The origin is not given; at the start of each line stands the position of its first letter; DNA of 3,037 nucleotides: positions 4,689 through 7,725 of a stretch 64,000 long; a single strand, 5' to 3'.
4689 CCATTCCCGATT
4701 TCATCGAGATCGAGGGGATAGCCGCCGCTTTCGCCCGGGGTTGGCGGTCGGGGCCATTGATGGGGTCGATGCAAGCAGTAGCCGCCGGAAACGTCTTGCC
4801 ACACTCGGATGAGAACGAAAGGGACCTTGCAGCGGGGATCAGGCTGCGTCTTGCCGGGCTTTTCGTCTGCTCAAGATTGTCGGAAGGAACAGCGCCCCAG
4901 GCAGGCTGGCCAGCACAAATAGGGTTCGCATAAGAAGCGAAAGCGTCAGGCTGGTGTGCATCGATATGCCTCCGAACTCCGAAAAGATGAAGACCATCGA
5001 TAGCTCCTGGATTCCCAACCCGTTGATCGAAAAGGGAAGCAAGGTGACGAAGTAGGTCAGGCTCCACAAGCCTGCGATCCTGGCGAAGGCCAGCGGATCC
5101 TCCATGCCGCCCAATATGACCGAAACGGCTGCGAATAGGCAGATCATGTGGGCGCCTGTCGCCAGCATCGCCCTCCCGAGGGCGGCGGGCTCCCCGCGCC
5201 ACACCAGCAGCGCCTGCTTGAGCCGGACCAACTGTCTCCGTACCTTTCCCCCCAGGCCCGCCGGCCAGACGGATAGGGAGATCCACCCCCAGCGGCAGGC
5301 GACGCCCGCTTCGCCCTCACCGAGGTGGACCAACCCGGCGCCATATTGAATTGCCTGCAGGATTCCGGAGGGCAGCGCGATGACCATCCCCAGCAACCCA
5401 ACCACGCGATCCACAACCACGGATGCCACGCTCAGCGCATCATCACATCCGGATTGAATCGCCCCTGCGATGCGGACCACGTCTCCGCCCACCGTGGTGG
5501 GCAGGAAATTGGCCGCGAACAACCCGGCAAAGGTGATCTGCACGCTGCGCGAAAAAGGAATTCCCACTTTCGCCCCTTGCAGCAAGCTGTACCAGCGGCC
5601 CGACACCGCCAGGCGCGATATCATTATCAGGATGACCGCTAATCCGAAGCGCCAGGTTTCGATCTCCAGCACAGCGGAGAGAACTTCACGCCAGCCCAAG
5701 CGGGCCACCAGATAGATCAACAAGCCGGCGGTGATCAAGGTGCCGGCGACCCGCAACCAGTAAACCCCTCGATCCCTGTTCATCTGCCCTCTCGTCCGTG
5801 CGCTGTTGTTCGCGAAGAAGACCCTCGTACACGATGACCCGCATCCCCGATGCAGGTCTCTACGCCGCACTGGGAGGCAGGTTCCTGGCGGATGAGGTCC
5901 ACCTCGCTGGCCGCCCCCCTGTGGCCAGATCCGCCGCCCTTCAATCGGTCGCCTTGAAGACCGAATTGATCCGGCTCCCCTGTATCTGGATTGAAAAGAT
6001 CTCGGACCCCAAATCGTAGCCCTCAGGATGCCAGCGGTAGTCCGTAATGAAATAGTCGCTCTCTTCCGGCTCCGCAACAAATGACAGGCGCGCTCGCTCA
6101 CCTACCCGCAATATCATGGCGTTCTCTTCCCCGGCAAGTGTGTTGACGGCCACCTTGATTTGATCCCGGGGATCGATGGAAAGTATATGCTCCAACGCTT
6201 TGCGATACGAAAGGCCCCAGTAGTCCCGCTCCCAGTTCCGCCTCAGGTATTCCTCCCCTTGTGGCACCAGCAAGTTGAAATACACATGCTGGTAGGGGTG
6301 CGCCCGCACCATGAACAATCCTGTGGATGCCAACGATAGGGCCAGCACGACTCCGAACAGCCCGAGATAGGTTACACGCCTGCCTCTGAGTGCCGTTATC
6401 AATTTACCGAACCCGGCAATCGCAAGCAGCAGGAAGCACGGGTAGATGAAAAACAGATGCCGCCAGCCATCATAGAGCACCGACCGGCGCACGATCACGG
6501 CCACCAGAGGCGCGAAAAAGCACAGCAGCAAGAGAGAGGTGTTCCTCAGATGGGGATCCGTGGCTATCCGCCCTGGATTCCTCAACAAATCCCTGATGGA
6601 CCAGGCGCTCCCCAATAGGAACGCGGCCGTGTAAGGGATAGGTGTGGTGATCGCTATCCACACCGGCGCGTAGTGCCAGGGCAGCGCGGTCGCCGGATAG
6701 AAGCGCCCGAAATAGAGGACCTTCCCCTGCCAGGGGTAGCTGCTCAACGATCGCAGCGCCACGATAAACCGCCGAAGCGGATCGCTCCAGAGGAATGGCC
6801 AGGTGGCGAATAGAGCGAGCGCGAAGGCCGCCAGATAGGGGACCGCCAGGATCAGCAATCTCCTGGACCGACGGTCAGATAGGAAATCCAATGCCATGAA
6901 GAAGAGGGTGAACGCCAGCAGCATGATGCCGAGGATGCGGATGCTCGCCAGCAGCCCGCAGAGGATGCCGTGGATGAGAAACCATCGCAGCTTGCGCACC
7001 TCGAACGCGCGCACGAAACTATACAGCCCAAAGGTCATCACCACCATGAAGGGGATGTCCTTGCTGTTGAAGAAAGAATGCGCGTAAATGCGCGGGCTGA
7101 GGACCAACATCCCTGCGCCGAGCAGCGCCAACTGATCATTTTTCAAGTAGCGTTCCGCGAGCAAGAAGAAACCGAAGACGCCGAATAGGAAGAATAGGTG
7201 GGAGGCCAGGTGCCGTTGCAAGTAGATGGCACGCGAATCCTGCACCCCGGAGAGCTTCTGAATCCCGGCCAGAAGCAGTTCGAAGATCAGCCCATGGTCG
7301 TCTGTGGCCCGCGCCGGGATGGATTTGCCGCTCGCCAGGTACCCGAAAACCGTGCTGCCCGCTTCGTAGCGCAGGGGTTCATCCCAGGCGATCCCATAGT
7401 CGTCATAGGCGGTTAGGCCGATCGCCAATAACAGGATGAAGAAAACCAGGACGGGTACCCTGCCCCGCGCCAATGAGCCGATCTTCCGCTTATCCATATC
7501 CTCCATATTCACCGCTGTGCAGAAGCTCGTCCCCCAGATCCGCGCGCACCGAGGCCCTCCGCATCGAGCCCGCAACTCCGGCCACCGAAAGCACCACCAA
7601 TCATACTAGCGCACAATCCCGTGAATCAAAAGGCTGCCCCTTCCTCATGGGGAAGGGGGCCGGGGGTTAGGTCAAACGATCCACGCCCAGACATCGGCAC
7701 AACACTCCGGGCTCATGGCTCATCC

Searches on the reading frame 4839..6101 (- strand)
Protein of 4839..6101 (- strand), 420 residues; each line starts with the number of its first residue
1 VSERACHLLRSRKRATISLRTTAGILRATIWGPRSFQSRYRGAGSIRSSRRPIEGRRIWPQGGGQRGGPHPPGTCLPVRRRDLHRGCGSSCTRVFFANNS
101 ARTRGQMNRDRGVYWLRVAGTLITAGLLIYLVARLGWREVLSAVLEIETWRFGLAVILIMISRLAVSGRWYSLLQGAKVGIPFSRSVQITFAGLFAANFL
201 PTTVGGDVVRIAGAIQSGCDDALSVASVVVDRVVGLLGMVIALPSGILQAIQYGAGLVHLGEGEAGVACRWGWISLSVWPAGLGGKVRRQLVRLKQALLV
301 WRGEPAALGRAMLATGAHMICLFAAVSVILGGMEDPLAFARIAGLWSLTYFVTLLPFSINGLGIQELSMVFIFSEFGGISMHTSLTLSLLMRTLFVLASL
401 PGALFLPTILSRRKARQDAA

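Call 14: search_protein_families(library=pfam, proteins=[window:4839-6101:-], max_evalue=0.001)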
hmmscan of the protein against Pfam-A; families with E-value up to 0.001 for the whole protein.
window:4839-6101:- (420 aa): 1 family
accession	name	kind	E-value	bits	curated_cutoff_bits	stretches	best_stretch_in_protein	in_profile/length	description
PF03706.18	LPG_synthase_TM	-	1.4e-27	97.4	33.4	1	118-394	2-293/302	Lysylphosphatidylglycerol synthase TM region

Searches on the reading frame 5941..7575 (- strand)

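Call 14: search_protein_families(library=pfam, proteins=[window:5941-7575:-], max_evalue=0.001)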
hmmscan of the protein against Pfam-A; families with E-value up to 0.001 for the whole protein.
window:5941-7575:- (544 aa): 2 families
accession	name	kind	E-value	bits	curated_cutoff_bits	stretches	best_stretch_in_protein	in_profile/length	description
PF13231.12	PMT_2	-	4.2e-12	47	26.1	1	93-263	1-159/160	Dolichyl-phosphate-mannose-protein mannosyltransferase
PF02366.24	PMT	-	3.6e-06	27.2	22.7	1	128-256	92-226/245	Dolichyl-phosphate-mannose-protein mannosyltransferase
